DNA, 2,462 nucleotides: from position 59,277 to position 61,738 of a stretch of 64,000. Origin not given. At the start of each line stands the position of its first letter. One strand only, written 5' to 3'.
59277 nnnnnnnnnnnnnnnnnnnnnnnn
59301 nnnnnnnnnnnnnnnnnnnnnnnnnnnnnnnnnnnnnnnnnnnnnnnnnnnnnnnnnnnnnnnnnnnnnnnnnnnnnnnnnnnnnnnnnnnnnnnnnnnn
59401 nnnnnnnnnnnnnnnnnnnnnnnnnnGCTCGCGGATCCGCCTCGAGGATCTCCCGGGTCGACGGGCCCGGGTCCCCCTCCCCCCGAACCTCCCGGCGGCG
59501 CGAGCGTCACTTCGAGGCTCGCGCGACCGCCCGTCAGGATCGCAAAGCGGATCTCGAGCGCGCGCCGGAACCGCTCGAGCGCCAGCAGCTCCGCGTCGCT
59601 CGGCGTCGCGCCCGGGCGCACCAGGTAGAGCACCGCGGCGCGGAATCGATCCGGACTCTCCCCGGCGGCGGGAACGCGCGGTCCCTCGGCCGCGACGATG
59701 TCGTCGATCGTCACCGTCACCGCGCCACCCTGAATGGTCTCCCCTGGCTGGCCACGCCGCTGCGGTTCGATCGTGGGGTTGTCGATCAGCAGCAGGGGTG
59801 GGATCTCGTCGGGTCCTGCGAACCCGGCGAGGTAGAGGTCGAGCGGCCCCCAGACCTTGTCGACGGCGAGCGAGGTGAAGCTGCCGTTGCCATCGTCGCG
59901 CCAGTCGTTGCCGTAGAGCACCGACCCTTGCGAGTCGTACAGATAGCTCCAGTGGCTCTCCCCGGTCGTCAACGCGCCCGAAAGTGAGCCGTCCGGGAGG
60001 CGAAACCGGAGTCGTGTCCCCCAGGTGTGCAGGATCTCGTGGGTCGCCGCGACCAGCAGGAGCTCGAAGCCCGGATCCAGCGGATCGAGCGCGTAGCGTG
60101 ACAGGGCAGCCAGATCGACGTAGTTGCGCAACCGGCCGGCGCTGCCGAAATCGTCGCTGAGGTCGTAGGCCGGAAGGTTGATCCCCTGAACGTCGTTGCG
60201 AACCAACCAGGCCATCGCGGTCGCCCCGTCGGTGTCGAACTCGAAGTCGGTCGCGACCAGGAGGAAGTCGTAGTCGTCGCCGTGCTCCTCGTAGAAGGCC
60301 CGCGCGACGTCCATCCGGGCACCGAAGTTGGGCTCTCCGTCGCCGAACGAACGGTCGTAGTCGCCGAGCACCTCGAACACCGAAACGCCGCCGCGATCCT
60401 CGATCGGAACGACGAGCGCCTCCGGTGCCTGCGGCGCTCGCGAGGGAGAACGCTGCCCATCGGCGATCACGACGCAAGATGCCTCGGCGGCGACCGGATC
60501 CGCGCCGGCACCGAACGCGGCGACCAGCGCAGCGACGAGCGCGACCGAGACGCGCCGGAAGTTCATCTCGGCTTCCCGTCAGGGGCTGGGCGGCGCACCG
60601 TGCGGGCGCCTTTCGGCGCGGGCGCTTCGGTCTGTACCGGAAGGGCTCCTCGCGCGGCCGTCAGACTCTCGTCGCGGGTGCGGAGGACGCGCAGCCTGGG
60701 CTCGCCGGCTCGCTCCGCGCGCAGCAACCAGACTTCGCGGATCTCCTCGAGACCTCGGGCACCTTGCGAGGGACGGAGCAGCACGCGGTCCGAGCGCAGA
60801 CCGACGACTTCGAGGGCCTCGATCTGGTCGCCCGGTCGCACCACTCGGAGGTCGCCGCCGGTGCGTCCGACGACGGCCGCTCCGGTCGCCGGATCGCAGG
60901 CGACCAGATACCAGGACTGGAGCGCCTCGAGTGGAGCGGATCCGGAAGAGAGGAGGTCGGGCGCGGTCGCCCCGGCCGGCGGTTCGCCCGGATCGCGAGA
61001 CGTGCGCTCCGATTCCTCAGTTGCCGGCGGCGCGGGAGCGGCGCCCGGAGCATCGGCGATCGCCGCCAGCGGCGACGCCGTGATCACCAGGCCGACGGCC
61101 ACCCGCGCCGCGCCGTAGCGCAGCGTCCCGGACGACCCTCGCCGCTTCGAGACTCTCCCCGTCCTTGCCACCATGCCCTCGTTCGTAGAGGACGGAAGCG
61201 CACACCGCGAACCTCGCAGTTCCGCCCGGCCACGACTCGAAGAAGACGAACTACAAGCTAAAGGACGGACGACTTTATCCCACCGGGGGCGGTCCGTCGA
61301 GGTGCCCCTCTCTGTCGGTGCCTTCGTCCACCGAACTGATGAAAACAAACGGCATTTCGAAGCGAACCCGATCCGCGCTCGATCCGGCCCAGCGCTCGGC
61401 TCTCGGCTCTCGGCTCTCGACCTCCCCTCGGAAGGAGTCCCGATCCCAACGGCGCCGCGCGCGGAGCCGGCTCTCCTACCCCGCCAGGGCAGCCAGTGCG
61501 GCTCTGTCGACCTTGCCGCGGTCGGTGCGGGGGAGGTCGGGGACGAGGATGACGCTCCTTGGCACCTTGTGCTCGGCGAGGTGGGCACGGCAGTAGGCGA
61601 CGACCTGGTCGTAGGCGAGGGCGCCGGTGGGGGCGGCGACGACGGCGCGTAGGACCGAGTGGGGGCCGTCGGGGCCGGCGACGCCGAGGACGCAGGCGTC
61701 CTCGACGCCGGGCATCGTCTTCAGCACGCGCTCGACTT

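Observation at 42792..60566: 5924-aa protein with an unusual domain mix, including an N-terminal HExxH domain and terpenoid-cyclase / alpha2-macroglobulin-like toroid repeats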

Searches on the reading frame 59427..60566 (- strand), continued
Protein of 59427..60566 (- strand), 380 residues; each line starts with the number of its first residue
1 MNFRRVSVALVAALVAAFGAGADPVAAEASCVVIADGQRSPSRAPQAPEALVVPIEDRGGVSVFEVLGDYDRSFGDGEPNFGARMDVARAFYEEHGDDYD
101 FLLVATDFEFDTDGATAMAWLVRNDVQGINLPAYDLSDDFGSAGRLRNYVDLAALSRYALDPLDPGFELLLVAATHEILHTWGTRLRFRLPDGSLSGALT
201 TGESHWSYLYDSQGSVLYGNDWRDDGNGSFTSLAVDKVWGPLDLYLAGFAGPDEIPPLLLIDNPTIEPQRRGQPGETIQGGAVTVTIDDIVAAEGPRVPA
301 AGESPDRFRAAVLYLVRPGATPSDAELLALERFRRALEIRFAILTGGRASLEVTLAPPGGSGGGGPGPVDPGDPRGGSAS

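Call 99: find_encoding_contigs(protein=P0222, flank=6000, max_places=3)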
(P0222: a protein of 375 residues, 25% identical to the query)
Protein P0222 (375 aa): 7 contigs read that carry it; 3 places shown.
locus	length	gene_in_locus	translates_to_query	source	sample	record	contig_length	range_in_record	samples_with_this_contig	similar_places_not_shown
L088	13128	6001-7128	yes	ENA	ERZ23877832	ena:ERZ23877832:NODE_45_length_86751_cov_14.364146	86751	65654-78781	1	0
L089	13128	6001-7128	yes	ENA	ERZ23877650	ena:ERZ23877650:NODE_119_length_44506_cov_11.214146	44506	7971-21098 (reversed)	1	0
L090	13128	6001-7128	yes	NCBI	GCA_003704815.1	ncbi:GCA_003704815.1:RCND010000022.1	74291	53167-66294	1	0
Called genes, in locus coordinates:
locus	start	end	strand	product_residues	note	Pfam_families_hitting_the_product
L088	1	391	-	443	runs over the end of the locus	PF22612:GH113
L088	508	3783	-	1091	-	PF00930:DPPIV_N (faint), PF26549:Tricorn_N, PF26550:Tricorn_2nd, PF07676:PD40, PF14684:Tricorn_C1, PF14685:PDZ_Tricorn, PF03572:Peptidase_S41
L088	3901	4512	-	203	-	PF04299:FMN_bind_2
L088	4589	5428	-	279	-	PF03372:Exo_endo_phos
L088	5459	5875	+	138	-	PF19581:Glyoxalase_7, PF00903:Glyoxalase (weak)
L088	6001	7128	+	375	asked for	-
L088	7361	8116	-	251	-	PF19578:DUF6090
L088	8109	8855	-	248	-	PF19578:DUF6090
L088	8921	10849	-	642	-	PF13428:TPR_14 (faint), PF13174:TPR_6 (faint), PF13432:TPR_16 (faint), PF00515:TPR_1 (faint), PF13424:TPR_12, PF17874:TPR_MalT (weak), PF13424:TPR_12, PF00211:Guanylate_cyc, +5 more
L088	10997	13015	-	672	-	PF00930:DPPIV_N (faint), PF26550:Tricorn_2nd (weak), PF07676:PD40 (faint), PF26549:Tricorn_N, PF05448:AXE1 (faint), PF20434:BD-FAE, PF12146:Hydrolase_4 (faint), PF00326:Peptidase_S9, +1 more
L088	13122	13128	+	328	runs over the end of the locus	PF01370:Epimerase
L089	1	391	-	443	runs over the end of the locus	PF22612:GH113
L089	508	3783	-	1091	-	PF00930:DPPIV_N (faint), PF26549:Tricorn_N, PF26550:Tricorn_2nd, PF07676:PD40, PF14684:Tricorn_C1, PF14685:PDZ_Tricorn, PF03572:Peptidase_S41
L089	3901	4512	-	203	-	PF04299:FMN_bind_2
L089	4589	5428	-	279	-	PF03372:Exo_endo_phos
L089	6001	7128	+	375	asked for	-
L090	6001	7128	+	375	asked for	-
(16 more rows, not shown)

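Call 100: find_encoding_contigs(protein=P0023, flank=6000, max_places=2)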
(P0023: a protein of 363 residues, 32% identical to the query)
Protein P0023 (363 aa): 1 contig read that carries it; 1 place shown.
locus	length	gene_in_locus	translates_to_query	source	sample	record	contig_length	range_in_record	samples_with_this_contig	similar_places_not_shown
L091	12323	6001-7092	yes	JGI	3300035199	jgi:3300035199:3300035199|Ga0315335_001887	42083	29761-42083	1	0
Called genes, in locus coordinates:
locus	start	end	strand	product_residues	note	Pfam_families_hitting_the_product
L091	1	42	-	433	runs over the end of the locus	PF00512:HisKA, PF02518:HATPase_c, PF00072:Response_reg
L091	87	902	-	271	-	-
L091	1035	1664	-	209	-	-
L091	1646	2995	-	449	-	PF00089:Trypsin, PF17957:Big_7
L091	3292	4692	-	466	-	-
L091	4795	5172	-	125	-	-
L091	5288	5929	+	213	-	-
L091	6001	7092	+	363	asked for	-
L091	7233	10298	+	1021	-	PF00069:Pkinase, PF07714:PK_Tyr_Ser-Thr, PF13424:TPR_12, PF24885:TPR_NPHP3, PF13424:TPR_12, PF13374:TPR_10, PF13424:TPR_12, PF13424:TPR_12, +21 more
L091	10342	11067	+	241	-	PF13409:GST_N_2 (weak), PF10568:Tom37, PF17172:GST_N_4, PF17171:GST_C_6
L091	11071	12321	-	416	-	?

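Call 101: find_encoding_contigs(protein=P0016, flank=6000, max_places=2)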
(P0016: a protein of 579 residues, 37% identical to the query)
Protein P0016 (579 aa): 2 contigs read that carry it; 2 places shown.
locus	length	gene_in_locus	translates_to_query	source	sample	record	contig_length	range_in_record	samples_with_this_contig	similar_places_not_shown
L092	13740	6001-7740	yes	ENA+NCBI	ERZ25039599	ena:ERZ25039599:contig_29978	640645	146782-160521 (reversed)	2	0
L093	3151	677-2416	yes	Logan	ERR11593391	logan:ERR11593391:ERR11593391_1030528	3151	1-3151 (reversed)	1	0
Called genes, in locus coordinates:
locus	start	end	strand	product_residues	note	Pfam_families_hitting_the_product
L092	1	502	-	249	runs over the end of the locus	PF00440:TetR_N, PF17932:TetR_C_24, PF21351:TetR_C_41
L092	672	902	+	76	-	PF22513:FitA-like_RHH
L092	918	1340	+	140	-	PF01850:PIN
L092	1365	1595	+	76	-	-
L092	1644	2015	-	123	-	-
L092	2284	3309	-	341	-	PF22807:TrAA12 (faint), PF08450:SGL (faint), PF06739:SBBP (faint), PF01436:NHL (weak)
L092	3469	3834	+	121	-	-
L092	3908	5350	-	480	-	PF01011:PQQ, PF13360:PQQ_2 (weak)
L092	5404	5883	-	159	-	PF01011:PQQ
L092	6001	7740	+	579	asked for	PF06119:NIDO (faint)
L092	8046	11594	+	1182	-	PF14870:PSII_BNR (faint), PF01839:FG-GAP (faint), PF13517:FG-GAP_3, PF07593:UnbV_ASPIC (weak), PF00069:Pkinase, PF07714:PK_Tyr_Ser-Thr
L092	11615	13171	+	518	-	PF01590:GAF, PF13185:GAF_2, PF13492:GAF_3, PF00158:Sigma54_activat, PF14532:Sigma54_activ_2 (faint), PF00158:Sigma54_activat, PF25601:AAA_lid_14, PF02954:HTH_8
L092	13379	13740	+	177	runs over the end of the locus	-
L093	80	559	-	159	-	PF01011:PQQ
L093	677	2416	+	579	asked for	PF06119:NIDO (faint)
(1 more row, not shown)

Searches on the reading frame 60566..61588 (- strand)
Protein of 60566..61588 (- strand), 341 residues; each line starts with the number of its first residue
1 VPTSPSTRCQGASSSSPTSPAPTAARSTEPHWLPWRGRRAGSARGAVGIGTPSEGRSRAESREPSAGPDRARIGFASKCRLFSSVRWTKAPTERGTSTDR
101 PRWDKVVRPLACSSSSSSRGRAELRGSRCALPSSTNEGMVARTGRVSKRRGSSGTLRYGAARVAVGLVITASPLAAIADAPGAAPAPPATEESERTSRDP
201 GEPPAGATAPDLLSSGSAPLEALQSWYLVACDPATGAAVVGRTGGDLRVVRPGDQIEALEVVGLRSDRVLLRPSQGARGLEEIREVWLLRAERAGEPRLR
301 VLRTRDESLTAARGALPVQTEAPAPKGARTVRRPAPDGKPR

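Call 17: search_protein_families(library=pfam, proteins=[window:60566-61588:-], max_evalue=0.001)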
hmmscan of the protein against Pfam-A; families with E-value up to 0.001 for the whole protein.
window:60566-61588:- (341 aa): 0 families
